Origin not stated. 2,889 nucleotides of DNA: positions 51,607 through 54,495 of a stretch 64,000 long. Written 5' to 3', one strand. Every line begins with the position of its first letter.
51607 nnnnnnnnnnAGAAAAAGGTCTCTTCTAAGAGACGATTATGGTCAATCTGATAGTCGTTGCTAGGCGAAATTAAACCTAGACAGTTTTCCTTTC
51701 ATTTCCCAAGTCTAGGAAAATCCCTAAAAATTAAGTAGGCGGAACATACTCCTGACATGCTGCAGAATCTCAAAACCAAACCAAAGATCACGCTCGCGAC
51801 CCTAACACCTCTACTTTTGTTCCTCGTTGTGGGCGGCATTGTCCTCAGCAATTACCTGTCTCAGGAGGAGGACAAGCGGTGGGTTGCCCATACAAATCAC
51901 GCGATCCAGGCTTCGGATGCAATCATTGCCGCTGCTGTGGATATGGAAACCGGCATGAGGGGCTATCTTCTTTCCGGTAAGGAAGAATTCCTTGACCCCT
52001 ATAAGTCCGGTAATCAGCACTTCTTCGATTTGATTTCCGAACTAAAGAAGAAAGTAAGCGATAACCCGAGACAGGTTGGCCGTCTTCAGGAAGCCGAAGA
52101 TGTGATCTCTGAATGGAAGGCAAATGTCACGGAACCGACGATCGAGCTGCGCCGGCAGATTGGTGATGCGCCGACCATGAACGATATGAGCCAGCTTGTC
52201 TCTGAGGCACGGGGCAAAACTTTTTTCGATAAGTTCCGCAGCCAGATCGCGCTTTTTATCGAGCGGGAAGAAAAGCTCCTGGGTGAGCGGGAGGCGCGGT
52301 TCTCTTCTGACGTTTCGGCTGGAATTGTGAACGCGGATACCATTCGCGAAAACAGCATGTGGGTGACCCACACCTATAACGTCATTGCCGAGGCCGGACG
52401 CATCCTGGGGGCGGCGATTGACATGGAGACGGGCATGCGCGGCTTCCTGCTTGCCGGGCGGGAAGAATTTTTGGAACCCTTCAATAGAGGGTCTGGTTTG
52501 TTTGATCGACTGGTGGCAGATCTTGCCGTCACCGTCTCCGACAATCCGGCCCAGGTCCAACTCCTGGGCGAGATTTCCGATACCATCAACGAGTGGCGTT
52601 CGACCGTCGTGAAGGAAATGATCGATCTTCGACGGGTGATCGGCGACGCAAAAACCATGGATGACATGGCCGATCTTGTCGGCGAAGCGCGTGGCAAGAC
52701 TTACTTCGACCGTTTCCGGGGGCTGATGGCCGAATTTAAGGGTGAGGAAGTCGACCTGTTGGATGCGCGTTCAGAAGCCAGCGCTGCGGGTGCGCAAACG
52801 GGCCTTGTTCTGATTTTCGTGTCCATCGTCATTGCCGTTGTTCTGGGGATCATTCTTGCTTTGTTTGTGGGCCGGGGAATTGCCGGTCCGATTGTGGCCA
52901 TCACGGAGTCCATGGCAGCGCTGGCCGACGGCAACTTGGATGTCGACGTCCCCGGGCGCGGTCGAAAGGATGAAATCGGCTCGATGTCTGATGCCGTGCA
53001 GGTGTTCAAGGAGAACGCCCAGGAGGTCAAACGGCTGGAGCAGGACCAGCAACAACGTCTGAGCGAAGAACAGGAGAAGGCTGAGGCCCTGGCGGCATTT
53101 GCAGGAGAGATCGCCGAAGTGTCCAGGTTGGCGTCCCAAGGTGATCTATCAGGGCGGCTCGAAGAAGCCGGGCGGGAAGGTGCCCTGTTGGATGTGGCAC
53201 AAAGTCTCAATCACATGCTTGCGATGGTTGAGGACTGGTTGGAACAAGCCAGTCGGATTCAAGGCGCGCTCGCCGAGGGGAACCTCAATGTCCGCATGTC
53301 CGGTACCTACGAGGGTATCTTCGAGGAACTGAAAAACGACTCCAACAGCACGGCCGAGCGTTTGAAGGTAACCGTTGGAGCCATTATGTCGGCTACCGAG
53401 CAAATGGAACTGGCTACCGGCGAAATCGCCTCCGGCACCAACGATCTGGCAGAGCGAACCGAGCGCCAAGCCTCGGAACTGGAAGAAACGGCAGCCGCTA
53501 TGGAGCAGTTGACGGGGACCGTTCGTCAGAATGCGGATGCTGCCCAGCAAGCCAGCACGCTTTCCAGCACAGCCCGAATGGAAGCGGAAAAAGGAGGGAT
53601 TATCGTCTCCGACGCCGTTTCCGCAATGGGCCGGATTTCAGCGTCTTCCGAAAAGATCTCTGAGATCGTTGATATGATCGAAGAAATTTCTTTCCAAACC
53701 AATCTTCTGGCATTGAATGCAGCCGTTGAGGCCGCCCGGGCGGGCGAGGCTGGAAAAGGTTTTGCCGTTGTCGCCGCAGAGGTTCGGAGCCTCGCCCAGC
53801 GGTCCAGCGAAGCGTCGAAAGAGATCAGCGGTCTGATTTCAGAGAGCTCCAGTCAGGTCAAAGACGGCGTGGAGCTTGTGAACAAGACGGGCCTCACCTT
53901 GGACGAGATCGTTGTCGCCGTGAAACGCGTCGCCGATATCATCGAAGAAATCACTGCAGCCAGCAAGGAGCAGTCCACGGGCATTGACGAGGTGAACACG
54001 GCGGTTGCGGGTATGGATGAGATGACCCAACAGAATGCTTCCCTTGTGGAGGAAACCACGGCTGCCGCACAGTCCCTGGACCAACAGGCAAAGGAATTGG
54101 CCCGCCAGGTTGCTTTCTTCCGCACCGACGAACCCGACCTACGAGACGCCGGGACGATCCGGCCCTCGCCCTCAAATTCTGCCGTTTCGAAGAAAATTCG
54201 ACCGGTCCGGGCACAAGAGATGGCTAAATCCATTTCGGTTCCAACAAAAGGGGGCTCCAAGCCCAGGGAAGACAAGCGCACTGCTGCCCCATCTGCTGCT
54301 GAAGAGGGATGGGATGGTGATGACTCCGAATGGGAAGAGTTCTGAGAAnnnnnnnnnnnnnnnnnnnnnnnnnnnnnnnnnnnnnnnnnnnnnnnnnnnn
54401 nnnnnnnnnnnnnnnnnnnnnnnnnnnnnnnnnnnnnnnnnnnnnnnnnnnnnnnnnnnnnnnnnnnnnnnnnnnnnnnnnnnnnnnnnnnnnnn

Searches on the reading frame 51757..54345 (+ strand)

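Call 10: search_protein_families(library=pfam, proteins=[window:51757-54345:+], max_evalue=0.001)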
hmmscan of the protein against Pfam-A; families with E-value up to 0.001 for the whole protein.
window:51757-54345:+ (862 aa): 4 families
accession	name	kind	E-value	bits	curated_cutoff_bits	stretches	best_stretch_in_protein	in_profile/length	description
PF05227.19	CHASE3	-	7.6e-77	256.3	28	2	40-180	2-137/138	CHASE3 domain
PF00015.26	MCPsignal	-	3.3e-51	174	34.6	1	601-757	2-172/172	Methyl-accepting chemotaxis protein (MCP) signalling domain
PF00672.30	HAMP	-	4.1e-13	49.9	25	1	370-422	1-52/53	HAMP domain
PF18947.5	HAMP_2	-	4.3e-07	30.2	24.3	1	476-533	5-62/67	HAMP domain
